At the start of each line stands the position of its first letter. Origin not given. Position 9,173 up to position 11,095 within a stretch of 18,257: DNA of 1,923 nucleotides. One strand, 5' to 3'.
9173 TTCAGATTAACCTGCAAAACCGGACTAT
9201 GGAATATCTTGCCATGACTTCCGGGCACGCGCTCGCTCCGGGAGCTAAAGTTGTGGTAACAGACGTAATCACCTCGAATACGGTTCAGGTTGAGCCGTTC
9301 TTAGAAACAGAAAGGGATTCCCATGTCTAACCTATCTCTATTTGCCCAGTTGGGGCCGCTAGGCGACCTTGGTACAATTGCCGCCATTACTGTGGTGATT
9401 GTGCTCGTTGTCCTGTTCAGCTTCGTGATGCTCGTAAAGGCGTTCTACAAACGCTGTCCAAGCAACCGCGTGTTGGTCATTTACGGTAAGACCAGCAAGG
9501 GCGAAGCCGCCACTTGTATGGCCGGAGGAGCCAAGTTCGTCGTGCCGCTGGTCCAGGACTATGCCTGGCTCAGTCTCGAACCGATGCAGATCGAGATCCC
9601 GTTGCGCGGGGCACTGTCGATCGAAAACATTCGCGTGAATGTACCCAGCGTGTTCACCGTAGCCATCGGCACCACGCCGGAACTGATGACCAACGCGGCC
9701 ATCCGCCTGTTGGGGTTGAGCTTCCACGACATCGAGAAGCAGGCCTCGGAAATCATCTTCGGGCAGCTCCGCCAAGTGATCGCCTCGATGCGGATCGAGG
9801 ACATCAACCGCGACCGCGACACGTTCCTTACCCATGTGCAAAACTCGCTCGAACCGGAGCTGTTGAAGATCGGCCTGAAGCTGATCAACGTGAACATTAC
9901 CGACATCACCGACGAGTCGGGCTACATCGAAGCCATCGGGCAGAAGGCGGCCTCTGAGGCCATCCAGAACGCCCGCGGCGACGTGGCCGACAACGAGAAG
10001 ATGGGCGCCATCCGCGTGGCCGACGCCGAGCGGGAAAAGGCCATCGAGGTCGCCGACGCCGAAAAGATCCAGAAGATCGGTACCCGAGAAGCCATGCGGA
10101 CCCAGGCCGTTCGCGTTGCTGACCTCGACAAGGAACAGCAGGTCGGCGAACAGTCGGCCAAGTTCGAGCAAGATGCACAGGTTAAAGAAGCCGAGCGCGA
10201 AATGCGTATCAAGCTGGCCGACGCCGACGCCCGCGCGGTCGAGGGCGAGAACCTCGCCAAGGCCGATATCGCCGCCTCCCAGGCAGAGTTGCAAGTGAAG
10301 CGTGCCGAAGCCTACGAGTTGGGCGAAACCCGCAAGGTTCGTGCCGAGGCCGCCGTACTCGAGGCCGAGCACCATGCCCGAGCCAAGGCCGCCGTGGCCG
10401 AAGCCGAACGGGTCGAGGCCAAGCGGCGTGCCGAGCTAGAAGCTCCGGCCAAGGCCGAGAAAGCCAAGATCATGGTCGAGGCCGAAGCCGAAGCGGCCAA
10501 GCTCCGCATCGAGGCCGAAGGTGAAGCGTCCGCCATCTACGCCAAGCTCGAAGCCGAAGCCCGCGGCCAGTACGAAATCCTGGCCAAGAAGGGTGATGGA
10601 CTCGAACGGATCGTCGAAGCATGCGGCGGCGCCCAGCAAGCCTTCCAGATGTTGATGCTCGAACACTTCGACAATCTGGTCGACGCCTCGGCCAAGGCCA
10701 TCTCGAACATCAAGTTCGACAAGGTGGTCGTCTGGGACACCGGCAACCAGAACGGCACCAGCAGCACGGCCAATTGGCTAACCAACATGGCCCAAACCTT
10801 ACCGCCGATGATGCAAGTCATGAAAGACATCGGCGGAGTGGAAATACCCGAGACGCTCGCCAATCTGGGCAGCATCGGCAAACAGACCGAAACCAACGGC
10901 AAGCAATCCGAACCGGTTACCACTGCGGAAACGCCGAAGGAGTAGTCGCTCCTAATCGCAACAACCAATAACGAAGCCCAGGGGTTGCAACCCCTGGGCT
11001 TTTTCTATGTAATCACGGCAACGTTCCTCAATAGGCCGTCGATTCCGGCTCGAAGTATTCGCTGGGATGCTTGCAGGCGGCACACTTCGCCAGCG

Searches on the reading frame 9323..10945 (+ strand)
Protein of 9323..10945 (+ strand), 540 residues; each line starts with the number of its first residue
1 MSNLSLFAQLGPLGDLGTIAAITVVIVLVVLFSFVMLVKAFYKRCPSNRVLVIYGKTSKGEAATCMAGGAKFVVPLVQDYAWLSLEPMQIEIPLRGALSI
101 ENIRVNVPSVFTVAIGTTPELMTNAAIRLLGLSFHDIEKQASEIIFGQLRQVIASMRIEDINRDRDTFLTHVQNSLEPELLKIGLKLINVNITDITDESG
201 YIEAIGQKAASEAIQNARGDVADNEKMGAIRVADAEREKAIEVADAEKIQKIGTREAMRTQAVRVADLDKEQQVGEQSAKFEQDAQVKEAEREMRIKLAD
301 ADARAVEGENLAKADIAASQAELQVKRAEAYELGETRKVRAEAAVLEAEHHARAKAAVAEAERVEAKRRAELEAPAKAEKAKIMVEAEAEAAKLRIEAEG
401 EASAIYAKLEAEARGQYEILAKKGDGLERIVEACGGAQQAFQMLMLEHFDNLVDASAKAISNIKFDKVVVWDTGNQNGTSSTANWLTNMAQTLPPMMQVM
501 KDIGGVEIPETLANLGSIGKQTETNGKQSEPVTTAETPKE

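Call 11: search_protein_families(library=pfam, proteins=[window:9323-10945:+])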
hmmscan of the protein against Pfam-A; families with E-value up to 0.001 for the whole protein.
window:9323-10945:+ (540 aa): 1 family
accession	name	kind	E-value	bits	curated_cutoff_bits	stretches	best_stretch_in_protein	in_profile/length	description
PF01145.31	Band_7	-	1.1e-24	87.9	23.6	1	46-225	4-175/176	SPFH domain / Band 7 family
